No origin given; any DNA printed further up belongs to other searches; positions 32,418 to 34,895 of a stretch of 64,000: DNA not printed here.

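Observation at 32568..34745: KdpD homologue lacking both the catalytic ATPase domain and the phospho-acceptor histidine; no KdpE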

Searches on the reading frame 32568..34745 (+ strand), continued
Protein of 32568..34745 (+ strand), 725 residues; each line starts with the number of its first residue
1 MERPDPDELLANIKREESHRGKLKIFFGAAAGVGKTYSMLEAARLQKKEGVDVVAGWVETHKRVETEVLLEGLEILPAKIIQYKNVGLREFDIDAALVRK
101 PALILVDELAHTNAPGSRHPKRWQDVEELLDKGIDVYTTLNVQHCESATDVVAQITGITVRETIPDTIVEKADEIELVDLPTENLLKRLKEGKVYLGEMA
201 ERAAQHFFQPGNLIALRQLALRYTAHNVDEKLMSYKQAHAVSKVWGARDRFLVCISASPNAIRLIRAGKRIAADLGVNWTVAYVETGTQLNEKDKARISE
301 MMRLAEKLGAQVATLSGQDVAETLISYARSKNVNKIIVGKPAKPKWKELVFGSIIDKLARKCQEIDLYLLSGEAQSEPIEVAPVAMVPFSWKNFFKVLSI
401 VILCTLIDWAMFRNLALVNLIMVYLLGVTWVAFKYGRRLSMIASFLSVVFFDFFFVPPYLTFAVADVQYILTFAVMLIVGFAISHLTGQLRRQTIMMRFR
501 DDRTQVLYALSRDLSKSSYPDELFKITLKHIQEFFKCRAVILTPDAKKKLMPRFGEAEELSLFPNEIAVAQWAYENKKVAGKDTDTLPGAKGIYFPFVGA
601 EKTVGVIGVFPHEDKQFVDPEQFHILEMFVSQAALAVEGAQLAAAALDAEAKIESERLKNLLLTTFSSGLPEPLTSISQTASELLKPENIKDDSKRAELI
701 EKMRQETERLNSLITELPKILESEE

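Call 25: find_encoding_contigs(protein=P0060, flank=10000, max_places=2)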
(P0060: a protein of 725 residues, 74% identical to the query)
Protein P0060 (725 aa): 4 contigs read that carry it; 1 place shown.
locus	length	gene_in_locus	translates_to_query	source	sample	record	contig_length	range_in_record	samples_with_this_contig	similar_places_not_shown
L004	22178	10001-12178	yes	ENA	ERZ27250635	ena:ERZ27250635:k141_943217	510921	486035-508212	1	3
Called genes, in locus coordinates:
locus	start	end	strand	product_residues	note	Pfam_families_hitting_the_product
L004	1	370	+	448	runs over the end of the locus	PF02545:Maf, PF01435:Peptidase_M48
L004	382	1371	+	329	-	PF00150:Cellulase, PF02449:Glyco_hydro_42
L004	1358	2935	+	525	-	PF01040:UbiA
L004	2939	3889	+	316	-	PF03773:ArsP_1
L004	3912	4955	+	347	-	PF01758:SBF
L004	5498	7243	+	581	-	PF03814:KdpA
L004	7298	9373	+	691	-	PF12710:HAD (faint), PF00122:E1-E2_ATPase, PF00702:Hydrolase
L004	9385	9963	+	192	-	PF02669:KdpC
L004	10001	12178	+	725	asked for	PF02702:KdpD, PF00582:Usp, PF13493:DUF4118, PF13185:GAF_2 (faint), PF13492:GAF_3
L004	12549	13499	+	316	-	PF03547:Mem_trans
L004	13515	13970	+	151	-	PF01668:SmpB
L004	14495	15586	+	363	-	PF07833:Cu_amine_oxidN1, PF01520:Amidase_3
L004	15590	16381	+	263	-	PF01177:Asp_Glu_race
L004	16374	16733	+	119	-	PF01242:PTPS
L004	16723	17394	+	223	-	PF06508:QueC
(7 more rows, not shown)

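Call 31: search_protein_representatives(protein=window:32568-34742:+)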
Query: 725 residues. Proteins with E-value up to 0.001 (for the whole library): 18496; up to 1e-10: 10704; up to 1e-30: 3698. The best 150 are listed.
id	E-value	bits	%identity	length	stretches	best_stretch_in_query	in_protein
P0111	0.0e+00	1151.3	71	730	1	1-723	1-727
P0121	1.5e-206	704.3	48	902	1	3-717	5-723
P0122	4.0e-202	689.6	50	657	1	2-642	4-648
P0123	2.8e-200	683.5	47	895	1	16-720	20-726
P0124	5.8e-197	672.5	46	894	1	3-718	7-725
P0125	9.7e-195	665.2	47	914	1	2-717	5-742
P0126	4.1e-191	653.2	46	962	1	2-719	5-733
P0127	4.7e-189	646.4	45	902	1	3-718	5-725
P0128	3.6e-188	643.5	45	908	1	3-717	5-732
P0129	5.4e-187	639.6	47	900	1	2-717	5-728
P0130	1.0e-186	638.6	46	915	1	3-717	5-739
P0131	1.1e-186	638.5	44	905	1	6-719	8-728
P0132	1.0e-185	635.4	49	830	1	3-647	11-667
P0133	1.8e-185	634.6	46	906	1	2-717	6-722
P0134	9.2e-185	632.2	44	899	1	2-721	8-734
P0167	2.3e-170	584.6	41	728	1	2-717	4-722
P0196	2.2e-162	558.3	61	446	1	306-722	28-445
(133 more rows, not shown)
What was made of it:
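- Closest known: KdpD "Truncated DHpCA domain" class, serine-kinase-only. Different: This clade collapses to a single 50%-identity cluster, separated from full-length KdpDs by a large score gap (1151 vs 704 bits, call 31).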

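Call 35: find_related_loci(query=window:32568-34742:+, collection=genome_contigs, flank=8000)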
Query window:32568-34742:+ (725 aa) in genome_contigs; peptide patterns used: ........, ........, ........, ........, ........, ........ (x = any residue, [..] = any of these).
599 stretches matched a pattern (row limit reached: there are more); 586 encode a relative of the query (tblastn E <= 1e-3); the best 80 are kept; 80 distinct loci.
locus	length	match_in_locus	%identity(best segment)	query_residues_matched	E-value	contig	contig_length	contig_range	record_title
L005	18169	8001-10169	74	2-725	0e+0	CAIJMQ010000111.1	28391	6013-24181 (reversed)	uncultured bacterium isolate D14_bin-0225 genome assembly, contig: bin-0225:111/121, whole genome shotgun sequence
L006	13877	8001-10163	57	3-723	0e+0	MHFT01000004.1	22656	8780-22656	MAG: Omnitrophica bacterium RIFCSPLOWO2_12_FULL_50_11 rifcsplowo2_12_scaffold_10274, whole genome shotgun sequence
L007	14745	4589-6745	50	2-717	0e+0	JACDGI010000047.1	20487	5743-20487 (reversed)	MAG: Anaerolineae bacterium isolate MGR_bin408 SD2908_NODE_1014_length_20487_cov_0.959136, whole genome shotgun sequence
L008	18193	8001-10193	49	2-717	0e+0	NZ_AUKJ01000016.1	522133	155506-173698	Methylococcus capsulatus str. Texas = ATCC 19069 H156DRAFT_scaffold00002.2_C, whole genome shotgun sequence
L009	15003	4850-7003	49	3-717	0e+0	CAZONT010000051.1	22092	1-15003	MAG TPA_asm: uncultured Planctomycetaceae bacterium isolate SRP292972_co2_73 genome assembly, contig: NODE_2182_length_2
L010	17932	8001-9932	52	1-643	0e+0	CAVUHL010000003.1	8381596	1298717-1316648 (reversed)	MAG: uncultured Holophagales bacterium isolate MFD01916.bin.1.17 genome assembly, contig: contig_1998, whole genome shot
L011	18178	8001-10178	46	1-724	0e+0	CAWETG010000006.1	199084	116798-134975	MAG: uncultured Gemmatimonadales bacterium isolate MFD01476.bin.1.191 genome assembly, contig: contig_17918, whole genom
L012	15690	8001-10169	48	3-717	0e+0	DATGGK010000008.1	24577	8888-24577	MAG TPA_asm: Planctomycetota bacterium isolate SMAG_U9752 k141_972705, whole genome shotgun sequence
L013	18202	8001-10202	46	3-717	0e+0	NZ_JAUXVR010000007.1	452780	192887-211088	MAG: Methylobacter sp. isolate C15_maxbin.016 C15_k141_416497, whole genome shotgun sequence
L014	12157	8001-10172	48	3-724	0e+0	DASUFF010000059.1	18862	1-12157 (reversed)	MAG TPA_asm: bacterium isolate SMAG_U1372 k141_1149214, whole genome shotgun sequence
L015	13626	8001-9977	51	2-654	0e+0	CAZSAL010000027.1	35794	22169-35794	MAG TPA_asm: uncultured Elusimicrobia sp. isolate binchicken_co3_511 genome assembly, contig: NODE_3506_length_35794_cov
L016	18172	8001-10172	48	2-717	0e+0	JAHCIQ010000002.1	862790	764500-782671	MAG: Cyanobacteria bacterium TGS_CYA1 CYA1_2, whole genome shotgun sequence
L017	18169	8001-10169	47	2-724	0e+0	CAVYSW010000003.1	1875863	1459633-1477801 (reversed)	MAG: uncultured Gemmatimonadales bacterium isolate MFD05942.bin.1.466 genome assembly, contig: contig_25011, whole genom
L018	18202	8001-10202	46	3-717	0e+0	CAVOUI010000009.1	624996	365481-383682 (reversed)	MAG: uncultured beta proteobacterium isolate MFD10007.bin.2.149 genome assembly, contig: contig_27835, whole genome shot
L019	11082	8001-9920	50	3-638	0e+0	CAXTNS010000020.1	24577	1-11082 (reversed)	MAG TPA_asm: uncultured Thermoanaerobaculia bacterium isolate public_SRR14722161_metawrap_bin.3 genome assembly, contig:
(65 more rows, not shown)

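Call 39: search_protein_families(library=pfam, proteins=[L006:7983-10169:+, L006:10265-10585:+, L006:10692-11261:+, L006:11349-12077:+, L006:12031-12594:+, L006:13035-13664:+, L006:154-3105:+, P0167, P0196], max_evalue=0.001)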
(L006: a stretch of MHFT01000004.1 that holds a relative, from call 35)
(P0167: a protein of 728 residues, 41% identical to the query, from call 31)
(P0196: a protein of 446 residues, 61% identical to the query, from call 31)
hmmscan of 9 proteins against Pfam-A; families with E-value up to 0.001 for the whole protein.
L006:7983-10169:+ (728 aa): 5 families
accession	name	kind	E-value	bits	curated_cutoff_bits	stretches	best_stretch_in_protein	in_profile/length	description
PF02702.23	KdpD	-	8.7e-95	316.5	26.1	1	23-232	1-210/210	Osmosensitive K+ channel His kinase sensor domain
PF13493.11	DUF4118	-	1.4e-30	105.7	28.4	1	401-506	2-107/107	Domain of unknown function (DUF4118)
PF13492.12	GAF_3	-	5.7e-11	43.4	27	1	528-642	4-128/129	GAF domain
PF00582.32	Usp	-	4.4e-08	34.2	24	1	255-368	5-133/141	Universal stress protein family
PF13185.12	GAF_2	-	5e-05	24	28.6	1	590-642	85-136/136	GAF domain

L006:10265-10585:+ (106 aa): 3 families
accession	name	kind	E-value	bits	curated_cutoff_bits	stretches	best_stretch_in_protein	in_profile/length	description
PF16561.11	AMPK1_CBM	-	1.2e-14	54.7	26.8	1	35-106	10-80/85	Glycogen recognition site of AMP-activated protein kinase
PF02922.24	CBM_48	-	1.6e-10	41.6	22.4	1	23-82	10-72/83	Carbohydrate-binding module 48 (Isoamylase N-terminal domain)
PF22058.2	X25_BaPul_like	-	0.00058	20.4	27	1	52-86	26-60/87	Pullulanase X25 domain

L006:10692-11261:+ (189 aa): 1 family
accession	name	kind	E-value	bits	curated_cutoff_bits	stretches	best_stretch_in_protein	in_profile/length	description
PF01169.24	GDT1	-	8.9e-34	116.1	27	2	110-183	3-75/75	Divalent cation/proton antiporter GDT1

L006:11349-12077:+ (242 aa): 1 family
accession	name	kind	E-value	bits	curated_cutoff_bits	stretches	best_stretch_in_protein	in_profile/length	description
PF00117.34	GATase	-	2.4e-22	80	22.8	1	54-194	40-177/190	Glutamine amidotransferase class-I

L006:12031-12594:+ (187 aa): 1 family
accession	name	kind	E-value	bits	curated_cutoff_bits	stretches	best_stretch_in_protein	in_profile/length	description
PF05940.17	NnrS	-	1e-09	38.7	28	1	44-160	256-369/371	NnrS protein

L006:13035-13664:+ (209 aa): 13 families
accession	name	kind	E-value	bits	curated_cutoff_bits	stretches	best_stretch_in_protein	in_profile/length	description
PF08241.18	Methyltransf_11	-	8.8e-25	87.6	21.2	1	47-143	1-95/95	Methyltransferase domain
PF13649.12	Methyltransf_25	-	1.6e-23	83.6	27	1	46-139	1-97/97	Methyltransferase domain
PF13847.12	Methyltransf_31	-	1.7e-20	73.7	27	1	44-156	5-123/145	Methyltransferase domain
PF08242.18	Methyltransf_12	-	2.9e-19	70.1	30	1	47-141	1-98/98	Methyltransferase domain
PF01209.24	Ubie_methyltran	-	3.1e-19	69.7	20.1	1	5-148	6-156/233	ubiE/COQ5 methyltransferase family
PF13489.12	Methyltransf_23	-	7e-16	58.8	27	1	43-183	23-157/164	Methyltransferase domain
PF05175.20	MTS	-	1.1e-06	28.8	23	1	32-143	21-138/170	Methyltransferase small domain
PF00891.24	Methyltransf_2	-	2e-05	24.5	22.3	1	39-145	59-166/210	O-methyltransferase domain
PF08003.17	Methyltransf_9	-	0.00011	21.8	23.8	1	20-143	95-217/315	Protein of unknown function (DUF1698)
PF03141.22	Methyltransf_29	-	0.00026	20.1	23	1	23-142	98-216/506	Putative S-adenosyl-L-methionine-dependent methyltransferase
PF07021.18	MetW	-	0.0003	20.9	21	1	41-137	12-104/193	Methionine biosynthesis protein MetW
PF05401.17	NodS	-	0.00066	20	24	1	45-150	46-150/201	Nodulation protein S (NodS)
PF05148.21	Methyltransf_8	-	0.00081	19.8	27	0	98-143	112-156/219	Hypothetical methyltransferase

L006:154-3105:+ (983 aa): 2 families
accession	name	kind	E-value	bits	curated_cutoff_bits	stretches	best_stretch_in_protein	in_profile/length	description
PF00873.25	ACR_tran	-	1.3e-185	619.4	28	2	3-542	124-629/1021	AcrB/AcrD/AcrF family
PF03176.21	MMPL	-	0.00033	20.2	20.5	0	171-389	101-320/333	MMPL family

P0167 (728 aa): 5 families
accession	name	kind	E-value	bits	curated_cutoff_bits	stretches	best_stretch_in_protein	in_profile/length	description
PF02702.23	KdpD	-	4.9e-92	307.6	26.1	1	24-233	2-210/210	Osmosensitive K+ channel His kinase sensor domain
PF13493.11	DUF4118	-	4.5e-22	78.3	28.4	1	402-508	1-107/107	Domain of unknown function (DUF4118)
PF13492.12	GAF_3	-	4.5e-07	30.8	27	1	531-642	5-126/129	GAF domain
PF00582.32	Usp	-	0.00021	22.3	24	0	254-369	4-134/141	Universal stress protein family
PF00512.31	HisKA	-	0.00087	19.7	26.9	1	665-723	2-58/66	His Kinase A (phospho-acceptor) domain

P0196 (446 aa): 4 families
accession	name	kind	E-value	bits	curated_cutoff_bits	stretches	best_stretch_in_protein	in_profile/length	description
PF13493.11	DUF4118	-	1.5e-29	102.4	28.4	1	120-223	4-107/107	Domain of unknown function (DUF4118)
PF13492.12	GAF_3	-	1e-09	39.3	27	1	257-361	16-128/129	GAF domain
PF13185.12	GAF_2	-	1.3e-07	32.4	28.6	1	283-361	59-136/136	GAF domain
PF00512.31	HisKA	-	0.00056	20.3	26.9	0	382-440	2-57/66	His Kinase A (phospho-acceptor) domain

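Call 45: find_encoding_contigs(protein=P0003, flank=7000, max_places=1)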
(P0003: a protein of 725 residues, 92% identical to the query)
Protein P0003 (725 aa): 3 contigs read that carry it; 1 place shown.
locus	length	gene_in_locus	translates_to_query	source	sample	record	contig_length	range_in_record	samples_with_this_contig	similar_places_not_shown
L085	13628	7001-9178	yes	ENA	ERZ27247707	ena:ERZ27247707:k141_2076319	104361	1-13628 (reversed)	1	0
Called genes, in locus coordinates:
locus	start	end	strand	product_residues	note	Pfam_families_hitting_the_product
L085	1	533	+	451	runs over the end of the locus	PF00919:UPF0004, PF04055:Radical_SAM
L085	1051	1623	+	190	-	PF01909:NTP_transf_2, PF18765:Polbeta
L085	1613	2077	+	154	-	PF05168:HEPN (weak)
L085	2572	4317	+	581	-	PF03814:KdpA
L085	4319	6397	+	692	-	PF00122:E1-E2_ATPase, PF00702:Hydrolase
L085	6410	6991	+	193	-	PF02669:KdpC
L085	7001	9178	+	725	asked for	PF02702:KdpD, PF00582:Usp (faint), PF13493:DUF4118, PF13185:GAF_2 (weak), PF13492:GAF_3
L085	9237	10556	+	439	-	PF00919:UPF0004, PF04055:Radical_SAM, PF01938:TRAM (weak)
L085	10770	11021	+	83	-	PF06305:LapA_dom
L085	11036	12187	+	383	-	PF13176:TPR_7 (faint), PF07719:TPR_2 (faint), PF00515:TPR_1 (weak), PF13414:TPR_11 (weak), PF13432:TPR_16 (weak), PF14559:TPR_19 (weak), PF00515:TPR_1 (weak), PF18073:Zn_ribbon_LapB (weak), +11 more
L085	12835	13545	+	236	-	PF05036:SPOR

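Call 46: find_encoding_contigs(protein=P0017, flank=7000, max_places=1)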
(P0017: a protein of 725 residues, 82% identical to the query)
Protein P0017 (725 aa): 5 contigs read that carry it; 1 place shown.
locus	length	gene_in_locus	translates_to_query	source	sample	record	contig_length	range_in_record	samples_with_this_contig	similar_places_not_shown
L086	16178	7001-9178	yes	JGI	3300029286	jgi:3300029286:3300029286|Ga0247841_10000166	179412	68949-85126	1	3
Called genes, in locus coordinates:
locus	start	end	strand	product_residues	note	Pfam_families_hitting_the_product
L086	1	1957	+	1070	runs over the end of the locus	PF25596:CPSase_L_D1, PF02786:CPSase_L_D2, PF02787:CPSase_L_D3, PF25596:CPSase_L_D1, PF02222:ATP-grasp, PF02786:CPSase_L_D2, PF15632:ATPgrasp_Ter, PF02142:MGS, +3 more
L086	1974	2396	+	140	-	PF13441:Gly-zipper_YMGG (faint)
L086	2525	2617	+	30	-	PF09604:Potass_KdpF (weak)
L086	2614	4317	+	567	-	PF03814:KdpA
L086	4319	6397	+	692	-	PF00122:E1-E2_ATPase, PF00702:Hydrolase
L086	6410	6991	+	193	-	PF02669:KdpC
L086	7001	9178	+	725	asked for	PF02702:KdpD, PF00582:Usp (faint), PF13493:DUF4118, PF13185:GAF_2 (weak), PF13492:GAF_3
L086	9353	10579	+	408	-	PF00909:Ammonium_transp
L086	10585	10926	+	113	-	PF00543:P-II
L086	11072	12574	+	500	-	PF03951:Gln-synt_N, PF00120:Gln-synt_C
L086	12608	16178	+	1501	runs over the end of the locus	PF00310:GATase_2, PF04898:Glu_syn_central, PF01645:Glu_synthase, PF01493:GXGXG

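Call 47: find_encoding_contigs(protein=P0058, flank=7000, max_places=1)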
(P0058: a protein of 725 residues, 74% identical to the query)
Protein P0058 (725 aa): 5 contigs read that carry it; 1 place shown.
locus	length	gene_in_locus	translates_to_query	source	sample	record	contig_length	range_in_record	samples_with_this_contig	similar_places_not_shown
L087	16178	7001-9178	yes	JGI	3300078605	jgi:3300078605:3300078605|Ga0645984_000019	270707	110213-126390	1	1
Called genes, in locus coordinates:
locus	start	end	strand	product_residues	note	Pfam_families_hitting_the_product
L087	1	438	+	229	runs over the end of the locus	PF13386:DsbD_2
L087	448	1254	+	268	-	PF04060:FeS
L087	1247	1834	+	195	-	-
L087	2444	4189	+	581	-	PF03814:KdpA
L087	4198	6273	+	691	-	PF12710:HAD (faint), PF00122:E1-E2_ATPase, PF00702:Hydrolase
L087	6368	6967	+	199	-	PF02669:KdpC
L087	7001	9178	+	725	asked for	PF02702:KdpD, PF00582:Usp, PF13493:DUF4118, PF13185:GAF_2 (weak), PF13492:GAF_3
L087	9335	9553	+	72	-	-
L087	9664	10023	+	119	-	PF03692:CxxCxxCC (weak)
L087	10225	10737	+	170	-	PF14417:MEDS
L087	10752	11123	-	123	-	-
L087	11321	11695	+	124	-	PF00072:Response_reg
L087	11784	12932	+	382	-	PF05559:DUF763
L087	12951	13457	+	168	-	PF14512:TM1586_NiRdase, PF00881:Nitroreductase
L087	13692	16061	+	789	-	PF03176:MMPL, PF02460:Patched (weak), PF12349:Sterol-sensing, PF03176:MMPL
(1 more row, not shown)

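Call 48: find_encoding_contigs(protein=P0033, flank=7000, max_places=1)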
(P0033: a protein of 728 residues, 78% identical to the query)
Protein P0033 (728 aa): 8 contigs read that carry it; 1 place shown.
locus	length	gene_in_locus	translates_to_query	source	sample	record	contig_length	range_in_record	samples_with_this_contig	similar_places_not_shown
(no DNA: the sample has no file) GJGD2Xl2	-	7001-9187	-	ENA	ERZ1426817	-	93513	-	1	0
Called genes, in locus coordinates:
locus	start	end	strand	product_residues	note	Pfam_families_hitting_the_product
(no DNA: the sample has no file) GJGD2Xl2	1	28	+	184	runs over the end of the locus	PF00160:Pro_isomerase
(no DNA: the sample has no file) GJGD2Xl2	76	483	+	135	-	PF07963:N_methyl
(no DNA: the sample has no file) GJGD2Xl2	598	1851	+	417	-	PF09594:GT87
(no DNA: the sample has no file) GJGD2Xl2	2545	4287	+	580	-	PF03814:KdpA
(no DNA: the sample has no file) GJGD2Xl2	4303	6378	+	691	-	PF00122:E1-E2_ATPase, PF00702:Hydrolase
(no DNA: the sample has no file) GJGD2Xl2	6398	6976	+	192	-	PF02669:KdpC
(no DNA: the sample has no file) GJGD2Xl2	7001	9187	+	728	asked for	PF02702:KdpD, PF13604:AAA_30 (faint), PF00582:Usp (faint), PF13493:DUF4118, PF13185:GAF_2 (faint), PF13492:GAF_3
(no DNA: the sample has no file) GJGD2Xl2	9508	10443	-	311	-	PF00072:Response_reg, PF21695:GlnR_1st (weak), PF00990:GGDEF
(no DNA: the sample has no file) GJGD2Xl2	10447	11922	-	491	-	PF00512:HisKA, PF02518:HATPase_c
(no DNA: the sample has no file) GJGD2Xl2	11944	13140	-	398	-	PF08495:FIST, PF10442:FIST_C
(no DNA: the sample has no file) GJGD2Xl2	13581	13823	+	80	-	-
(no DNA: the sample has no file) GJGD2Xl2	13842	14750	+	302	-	PF13616:Rotamase_3, PF13145:Rotamase_2, PF00639:Rotamase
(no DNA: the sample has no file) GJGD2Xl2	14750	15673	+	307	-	PF08666:SAF (weak), PF16976:RcpC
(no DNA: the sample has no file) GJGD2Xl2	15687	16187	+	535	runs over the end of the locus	PF13629:T2SS-T3SS_pil_N, PF00263:Secretin, PF03544:TonB_C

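Call 51: search_protein_families(library=ncbifam, proteins=[window:32568-34742:+], max_evalue=0.1)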
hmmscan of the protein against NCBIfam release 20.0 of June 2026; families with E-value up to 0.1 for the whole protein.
window:32568-34742:+ (725 aa): 8 families
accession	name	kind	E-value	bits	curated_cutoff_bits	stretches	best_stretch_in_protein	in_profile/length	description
NF007793.0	PRK10490.1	equivalog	8e-217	722.3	1123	1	2-714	6-718/895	two-component system sensor histidine kinase KdpD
NF038185.1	KdpD_non_kinase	exception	2.7e-118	395.4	550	1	2-371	2-371/373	KdpD-like non-kinase potassium sensor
NF000106.1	40850658_otr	exception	0.019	14.1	750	1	83-170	145-229/351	oxytetracycline efflux ABC transporter Otr(C) ATP-binding subunit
TIGR02966.1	phoR_proteo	equivalog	0.046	12.7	334.2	0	662-718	117-172/333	phosphate regulon sensor histidine kinase PhoR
NF008312.0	PRK11100.1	equivalog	0.05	12.4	356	1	664-717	261-311/477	two-component system sensor histidine kinase CreC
NF046044.1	PnpS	equivalog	0.054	12.5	400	1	657-717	168-227/390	two-component system histidine kinase PnpS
TIGR01188.1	drrA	subfamily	0.095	12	312.45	0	59-160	98-203/302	daunorubicin resistance ABC transporter, ATP-binding protein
NF010547.0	PRK13938.1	equivalog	0.097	12.3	320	0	251-293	116-157/196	D-sedoheptulose 7-phosphate isomerase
